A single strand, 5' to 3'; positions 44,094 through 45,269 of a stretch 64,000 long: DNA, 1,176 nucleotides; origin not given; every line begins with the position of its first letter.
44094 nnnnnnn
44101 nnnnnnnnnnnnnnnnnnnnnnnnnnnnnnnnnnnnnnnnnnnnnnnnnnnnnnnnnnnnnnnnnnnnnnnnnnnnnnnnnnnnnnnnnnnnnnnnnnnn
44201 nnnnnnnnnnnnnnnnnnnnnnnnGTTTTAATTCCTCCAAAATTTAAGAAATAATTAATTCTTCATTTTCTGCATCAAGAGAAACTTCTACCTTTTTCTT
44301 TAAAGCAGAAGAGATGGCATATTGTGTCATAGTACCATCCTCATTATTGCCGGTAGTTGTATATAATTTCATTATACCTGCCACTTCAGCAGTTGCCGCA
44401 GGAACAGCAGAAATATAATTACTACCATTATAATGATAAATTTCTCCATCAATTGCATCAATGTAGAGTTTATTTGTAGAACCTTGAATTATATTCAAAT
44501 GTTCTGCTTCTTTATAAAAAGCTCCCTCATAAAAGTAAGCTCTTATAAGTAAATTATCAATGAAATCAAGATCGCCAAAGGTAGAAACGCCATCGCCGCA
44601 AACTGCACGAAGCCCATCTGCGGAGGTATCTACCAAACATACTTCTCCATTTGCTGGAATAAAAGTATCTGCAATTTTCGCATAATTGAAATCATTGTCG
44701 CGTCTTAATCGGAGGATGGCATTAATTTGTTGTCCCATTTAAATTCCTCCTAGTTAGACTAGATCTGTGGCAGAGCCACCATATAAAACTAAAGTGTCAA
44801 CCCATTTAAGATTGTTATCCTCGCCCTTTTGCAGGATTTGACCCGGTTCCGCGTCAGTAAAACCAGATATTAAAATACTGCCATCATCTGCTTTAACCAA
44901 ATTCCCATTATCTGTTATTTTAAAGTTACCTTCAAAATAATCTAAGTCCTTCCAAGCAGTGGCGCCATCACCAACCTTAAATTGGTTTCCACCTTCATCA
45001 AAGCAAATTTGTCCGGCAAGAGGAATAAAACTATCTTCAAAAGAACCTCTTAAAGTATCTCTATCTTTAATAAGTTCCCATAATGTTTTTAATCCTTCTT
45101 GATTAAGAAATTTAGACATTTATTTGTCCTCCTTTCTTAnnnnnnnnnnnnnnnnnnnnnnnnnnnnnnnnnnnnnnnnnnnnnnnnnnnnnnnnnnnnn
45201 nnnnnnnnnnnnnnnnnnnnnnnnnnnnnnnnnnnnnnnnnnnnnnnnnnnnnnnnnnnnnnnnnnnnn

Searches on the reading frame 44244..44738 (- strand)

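Call 27: search_protein_families(library=phrogs, max_evalue=0.01, proteins=[window:44244-44738:-])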
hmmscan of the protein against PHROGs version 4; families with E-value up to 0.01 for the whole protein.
window:44244-44738:- (164 aa): 1 family
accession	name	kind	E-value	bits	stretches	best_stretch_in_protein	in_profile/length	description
phrog_38707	-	unknown function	0.0021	17.8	1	67-112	471-516/675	-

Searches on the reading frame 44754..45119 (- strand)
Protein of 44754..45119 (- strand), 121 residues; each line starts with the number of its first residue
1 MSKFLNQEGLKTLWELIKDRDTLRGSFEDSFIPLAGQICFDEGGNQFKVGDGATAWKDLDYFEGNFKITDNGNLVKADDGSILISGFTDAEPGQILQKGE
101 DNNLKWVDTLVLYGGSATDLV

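Call 27: search_protein_families(library=phrogs, max_evalue=0.01, proteins=[window:44754-45119:-])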
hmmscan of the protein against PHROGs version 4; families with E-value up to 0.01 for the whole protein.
window:44754-45119:- (121 aa): 6 families
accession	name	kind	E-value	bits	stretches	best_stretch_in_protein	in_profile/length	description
phrog_38417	-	other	9.3e-07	29.4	1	35-62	23-50/312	hyaluronidase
phrog_27786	-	tail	9.8e-06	25.3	1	34-77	25-68/729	tail spike protein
phrog_33904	-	tail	0.00034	20.4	1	35-90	23-79/542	tail fiber protein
phrog_19976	-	tail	0.0014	19.1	1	44-68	42-66/256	tail assembly protein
phrog_6049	-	tail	0.005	17.4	1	34-96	29-91/337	tail fiber protein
phrog_21562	-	tail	0.0054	16.8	1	34-68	25-59/324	tail protein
